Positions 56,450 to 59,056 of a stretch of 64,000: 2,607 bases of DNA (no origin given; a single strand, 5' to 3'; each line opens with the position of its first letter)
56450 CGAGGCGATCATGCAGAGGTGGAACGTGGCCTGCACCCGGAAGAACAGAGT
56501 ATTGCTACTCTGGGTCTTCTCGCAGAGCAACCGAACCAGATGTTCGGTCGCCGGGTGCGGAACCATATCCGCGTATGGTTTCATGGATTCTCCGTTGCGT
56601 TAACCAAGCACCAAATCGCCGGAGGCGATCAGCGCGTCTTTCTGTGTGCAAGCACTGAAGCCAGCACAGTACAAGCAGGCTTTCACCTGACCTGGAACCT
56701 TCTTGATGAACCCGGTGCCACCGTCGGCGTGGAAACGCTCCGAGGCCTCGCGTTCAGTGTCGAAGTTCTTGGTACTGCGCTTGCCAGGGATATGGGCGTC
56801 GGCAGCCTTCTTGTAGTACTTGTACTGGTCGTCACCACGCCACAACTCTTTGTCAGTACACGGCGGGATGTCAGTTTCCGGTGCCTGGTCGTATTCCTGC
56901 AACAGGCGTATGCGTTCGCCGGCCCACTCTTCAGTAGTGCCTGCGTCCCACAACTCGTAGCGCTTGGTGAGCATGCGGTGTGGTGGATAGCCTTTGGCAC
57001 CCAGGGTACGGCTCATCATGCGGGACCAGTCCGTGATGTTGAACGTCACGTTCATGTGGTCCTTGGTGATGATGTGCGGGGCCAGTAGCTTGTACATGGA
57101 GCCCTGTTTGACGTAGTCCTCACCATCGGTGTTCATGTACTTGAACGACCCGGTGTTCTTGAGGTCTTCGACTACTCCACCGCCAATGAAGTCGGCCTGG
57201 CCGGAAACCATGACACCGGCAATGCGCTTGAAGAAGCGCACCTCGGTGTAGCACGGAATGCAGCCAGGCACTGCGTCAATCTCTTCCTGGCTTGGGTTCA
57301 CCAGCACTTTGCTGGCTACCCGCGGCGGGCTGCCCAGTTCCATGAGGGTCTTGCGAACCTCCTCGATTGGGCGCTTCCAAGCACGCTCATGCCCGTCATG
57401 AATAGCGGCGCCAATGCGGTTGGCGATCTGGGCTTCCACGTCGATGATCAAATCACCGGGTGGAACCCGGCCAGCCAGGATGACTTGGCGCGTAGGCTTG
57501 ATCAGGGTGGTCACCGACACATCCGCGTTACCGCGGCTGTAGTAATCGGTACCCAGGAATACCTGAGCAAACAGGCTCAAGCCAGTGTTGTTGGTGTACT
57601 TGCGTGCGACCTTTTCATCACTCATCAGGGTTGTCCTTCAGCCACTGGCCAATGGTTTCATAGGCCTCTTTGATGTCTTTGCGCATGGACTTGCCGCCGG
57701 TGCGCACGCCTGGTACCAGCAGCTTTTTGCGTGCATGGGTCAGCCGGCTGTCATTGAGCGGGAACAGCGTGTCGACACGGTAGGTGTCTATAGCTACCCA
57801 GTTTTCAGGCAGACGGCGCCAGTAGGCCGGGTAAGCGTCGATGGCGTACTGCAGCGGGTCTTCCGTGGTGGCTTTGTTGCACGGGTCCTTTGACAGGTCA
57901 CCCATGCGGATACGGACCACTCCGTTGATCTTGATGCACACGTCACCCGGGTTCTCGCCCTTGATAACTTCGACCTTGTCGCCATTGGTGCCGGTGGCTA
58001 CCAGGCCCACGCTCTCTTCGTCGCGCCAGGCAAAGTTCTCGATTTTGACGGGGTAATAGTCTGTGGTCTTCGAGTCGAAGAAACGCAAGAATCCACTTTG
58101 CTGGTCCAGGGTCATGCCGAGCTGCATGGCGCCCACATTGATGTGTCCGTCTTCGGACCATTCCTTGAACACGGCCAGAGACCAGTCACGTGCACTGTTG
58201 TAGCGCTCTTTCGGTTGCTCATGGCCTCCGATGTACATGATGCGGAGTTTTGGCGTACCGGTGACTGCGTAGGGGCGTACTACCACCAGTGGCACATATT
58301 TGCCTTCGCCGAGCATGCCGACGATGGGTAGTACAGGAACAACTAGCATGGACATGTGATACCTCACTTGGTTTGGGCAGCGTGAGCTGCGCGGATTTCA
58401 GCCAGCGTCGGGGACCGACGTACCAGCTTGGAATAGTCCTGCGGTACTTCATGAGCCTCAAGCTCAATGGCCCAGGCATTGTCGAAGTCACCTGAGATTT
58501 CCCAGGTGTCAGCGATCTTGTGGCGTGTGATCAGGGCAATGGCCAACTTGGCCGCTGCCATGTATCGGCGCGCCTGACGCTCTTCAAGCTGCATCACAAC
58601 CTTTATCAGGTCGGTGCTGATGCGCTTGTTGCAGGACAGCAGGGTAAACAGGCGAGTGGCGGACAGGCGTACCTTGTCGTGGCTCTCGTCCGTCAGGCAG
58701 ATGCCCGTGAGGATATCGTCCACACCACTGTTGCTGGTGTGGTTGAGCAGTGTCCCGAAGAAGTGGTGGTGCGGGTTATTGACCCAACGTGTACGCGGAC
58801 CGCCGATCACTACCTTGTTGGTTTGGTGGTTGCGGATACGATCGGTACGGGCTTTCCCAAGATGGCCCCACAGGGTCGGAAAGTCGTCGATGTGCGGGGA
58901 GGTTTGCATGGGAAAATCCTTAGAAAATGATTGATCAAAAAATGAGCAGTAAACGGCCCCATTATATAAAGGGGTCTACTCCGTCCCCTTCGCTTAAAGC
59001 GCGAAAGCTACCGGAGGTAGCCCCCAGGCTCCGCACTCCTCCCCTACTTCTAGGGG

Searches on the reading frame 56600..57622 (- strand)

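Call 65: search_protein_families(library=phrogs, proteins=[window:56600-57622:-], max_evalue=0.00001)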
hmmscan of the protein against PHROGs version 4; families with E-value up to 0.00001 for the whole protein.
window:56600-57622:- (340 aa): 1 family
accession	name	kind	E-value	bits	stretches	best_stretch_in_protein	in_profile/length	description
phrog_2139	-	DNA, RNA and nucleotide metabolism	1.8e-108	363.5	1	7-337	2-328/330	exonuclease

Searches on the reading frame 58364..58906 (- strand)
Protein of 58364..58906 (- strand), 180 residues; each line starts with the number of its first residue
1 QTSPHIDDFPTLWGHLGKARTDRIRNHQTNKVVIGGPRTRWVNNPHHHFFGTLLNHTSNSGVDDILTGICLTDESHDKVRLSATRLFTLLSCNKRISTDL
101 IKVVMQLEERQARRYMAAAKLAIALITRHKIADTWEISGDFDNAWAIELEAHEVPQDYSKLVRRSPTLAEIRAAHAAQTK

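Call 65: search_protein_families(library=phrogs, proteins=[window:58364-58906:-], max_evalue=0.00001)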
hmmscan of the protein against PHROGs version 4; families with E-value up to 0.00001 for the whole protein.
window:58364-58906:- (180 aa): 1 family
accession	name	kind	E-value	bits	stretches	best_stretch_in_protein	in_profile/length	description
phrog_3360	-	unknown function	4e-29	102.5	1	7-136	5-143/162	-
